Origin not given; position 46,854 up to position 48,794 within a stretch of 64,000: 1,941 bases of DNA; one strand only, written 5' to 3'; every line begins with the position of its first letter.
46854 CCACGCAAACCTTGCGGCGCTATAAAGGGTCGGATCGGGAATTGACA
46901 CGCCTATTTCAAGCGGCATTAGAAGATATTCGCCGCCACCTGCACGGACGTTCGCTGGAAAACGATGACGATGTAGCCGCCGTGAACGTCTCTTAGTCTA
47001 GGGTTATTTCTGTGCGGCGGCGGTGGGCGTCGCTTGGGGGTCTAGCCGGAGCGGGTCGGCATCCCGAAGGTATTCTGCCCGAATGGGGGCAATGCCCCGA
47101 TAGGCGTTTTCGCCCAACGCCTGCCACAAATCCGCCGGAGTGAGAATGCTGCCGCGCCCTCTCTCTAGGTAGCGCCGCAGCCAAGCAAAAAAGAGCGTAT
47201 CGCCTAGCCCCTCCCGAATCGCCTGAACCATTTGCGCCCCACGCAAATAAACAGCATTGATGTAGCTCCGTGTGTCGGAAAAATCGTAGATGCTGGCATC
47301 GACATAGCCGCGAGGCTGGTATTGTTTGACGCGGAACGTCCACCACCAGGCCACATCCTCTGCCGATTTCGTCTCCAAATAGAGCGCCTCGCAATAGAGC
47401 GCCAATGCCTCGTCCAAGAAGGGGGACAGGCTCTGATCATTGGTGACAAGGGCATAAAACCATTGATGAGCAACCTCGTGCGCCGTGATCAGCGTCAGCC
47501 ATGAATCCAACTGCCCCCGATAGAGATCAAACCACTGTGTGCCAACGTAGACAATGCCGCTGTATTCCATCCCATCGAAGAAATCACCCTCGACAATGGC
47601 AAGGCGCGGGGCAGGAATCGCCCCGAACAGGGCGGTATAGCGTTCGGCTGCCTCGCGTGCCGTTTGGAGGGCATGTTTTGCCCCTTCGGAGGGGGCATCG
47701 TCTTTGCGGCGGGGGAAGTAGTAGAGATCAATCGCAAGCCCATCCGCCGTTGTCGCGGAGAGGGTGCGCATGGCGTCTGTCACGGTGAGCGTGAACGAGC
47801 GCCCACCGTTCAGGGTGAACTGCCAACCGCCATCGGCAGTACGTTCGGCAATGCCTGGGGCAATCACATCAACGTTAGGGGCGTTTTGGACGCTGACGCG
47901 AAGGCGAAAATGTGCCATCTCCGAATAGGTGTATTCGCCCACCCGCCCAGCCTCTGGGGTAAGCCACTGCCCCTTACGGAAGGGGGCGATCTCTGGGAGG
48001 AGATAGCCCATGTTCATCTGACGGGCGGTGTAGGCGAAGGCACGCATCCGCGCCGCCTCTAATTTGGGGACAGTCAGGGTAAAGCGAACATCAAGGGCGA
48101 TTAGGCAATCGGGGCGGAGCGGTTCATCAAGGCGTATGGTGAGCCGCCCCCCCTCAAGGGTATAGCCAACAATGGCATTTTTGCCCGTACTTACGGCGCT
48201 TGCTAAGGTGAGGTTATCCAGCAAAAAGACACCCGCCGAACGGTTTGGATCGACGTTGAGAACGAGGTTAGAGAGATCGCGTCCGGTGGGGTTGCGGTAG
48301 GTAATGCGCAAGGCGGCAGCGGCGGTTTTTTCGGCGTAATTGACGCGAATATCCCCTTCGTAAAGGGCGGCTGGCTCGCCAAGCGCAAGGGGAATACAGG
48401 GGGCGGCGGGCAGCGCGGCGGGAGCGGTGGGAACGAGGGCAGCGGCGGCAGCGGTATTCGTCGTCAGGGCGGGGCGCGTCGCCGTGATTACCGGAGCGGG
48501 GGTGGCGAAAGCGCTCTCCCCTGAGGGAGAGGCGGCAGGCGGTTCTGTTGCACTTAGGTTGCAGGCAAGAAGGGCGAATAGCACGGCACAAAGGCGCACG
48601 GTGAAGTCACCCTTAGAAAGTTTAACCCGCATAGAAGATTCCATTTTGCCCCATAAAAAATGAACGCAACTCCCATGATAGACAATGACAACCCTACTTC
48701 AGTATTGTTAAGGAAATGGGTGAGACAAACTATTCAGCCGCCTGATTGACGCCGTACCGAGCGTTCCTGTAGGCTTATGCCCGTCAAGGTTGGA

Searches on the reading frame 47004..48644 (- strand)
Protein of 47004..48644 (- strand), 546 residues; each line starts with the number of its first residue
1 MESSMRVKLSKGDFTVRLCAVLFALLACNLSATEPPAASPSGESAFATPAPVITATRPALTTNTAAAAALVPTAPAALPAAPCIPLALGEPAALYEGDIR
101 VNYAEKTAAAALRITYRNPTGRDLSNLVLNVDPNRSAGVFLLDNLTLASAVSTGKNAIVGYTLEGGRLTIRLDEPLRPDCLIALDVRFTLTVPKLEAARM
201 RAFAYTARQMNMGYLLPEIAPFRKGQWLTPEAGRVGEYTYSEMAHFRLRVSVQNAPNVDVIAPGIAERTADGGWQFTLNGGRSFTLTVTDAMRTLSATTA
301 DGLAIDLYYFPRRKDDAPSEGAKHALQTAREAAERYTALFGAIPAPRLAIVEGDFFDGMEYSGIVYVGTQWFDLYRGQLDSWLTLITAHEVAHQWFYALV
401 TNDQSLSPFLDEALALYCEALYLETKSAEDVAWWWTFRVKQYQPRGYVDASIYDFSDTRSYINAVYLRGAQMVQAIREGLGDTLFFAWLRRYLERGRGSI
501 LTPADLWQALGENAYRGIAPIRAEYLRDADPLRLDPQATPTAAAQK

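Call 15: search_protein_families(library=pfam, proteins=[window:47004-48644:-])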
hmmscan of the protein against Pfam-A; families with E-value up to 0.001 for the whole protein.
window:47004-48644:- (546 aa): 1 family
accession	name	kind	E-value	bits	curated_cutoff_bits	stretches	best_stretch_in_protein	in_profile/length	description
PF01433.26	Peptidase_M1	-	1.6e-14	54.5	27.7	1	379-517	63-210/218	Peptidase family M1 domain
